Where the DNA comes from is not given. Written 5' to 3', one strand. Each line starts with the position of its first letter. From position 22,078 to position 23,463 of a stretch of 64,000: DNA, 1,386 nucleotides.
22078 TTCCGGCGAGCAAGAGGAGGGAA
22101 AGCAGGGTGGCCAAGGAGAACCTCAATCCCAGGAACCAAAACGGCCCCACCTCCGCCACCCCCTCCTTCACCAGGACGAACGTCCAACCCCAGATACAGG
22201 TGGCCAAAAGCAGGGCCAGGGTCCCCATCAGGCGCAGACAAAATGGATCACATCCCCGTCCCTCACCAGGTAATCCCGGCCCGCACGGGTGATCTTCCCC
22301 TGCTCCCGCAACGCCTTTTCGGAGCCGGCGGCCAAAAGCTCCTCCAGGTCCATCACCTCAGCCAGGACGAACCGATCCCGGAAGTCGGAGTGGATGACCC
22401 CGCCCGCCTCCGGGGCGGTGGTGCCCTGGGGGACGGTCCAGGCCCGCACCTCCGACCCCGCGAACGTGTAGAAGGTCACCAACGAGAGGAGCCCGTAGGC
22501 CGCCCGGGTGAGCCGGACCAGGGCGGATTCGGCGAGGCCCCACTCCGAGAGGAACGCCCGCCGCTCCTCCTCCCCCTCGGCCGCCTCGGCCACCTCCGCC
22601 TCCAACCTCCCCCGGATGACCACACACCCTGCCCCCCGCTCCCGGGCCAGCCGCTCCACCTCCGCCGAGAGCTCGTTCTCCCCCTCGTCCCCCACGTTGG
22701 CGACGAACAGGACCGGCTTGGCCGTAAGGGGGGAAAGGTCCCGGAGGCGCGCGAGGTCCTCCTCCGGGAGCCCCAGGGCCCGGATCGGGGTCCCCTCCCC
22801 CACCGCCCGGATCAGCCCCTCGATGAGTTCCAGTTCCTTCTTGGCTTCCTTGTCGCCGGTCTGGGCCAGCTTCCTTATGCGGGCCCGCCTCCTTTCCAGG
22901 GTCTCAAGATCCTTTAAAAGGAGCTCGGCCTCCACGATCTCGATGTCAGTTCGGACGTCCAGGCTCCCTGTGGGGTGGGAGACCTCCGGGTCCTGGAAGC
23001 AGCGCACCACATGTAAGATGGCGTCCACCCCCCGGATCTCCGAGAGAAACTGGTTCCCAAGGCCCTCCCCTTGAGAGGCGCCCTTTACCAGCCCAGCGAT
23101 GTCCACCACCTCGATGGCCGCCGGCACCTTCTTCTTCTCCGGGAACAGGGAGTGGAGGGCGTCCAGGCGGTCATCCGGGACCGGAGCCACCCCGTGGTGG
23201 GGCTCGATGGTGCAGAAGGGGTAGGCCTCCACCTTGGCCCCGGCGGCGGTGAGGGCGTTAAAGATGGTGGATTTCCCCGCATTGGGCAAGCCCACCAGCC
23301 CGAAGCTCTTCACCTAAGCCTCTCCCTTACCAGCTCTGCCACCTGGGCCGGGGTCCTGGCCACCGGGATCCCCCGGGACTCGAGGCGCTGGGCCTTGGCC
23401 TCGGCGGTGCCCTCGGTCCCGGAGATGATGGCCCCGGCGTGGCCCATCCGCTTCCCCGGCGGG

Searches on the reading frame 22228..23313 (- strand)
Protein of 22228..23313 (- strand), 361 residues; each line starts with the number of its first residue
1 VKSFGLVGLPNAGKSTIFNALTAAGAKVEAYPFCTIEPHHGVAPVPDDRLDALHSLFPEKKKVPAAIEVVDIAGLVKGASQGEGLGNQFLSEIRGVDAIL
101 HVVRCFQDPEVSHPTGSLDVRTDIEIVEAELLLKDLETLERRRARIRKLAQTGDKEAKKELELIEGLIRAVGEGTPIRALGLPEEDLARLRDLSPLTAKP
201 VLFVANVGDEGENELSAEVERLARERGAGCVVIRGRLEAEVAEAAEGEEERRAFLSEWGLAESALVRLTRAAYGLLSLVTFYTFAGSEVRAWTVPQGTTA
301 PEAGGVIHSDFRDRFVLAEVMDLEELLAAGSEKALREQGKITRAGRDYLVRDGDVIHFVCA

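Call 72: search_protein_families(library=pfam, proteins=[window:22228-23313:-], max_evalue=0.001)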
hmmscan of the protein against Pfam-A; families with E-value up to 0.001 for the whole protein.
window:22228-23313:- (361 aa): 3 families
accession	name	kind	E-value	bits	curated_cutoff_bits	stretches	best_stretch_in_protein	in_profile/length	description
PF06071.19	YchF-GTPase_C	-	1.4e-29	102.5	27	1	278-359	1-82/84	Protein of unknown function (DUF933)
PF01926.29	MMR_HSR1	-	2.1e-20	73.4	21.9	1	4-106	2-85/113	50S ribosome-binding GTPase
PF02421.24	FeoB_N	-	2e-07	31.1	27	1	4-43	3-42/156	Ferrous iron transport protein B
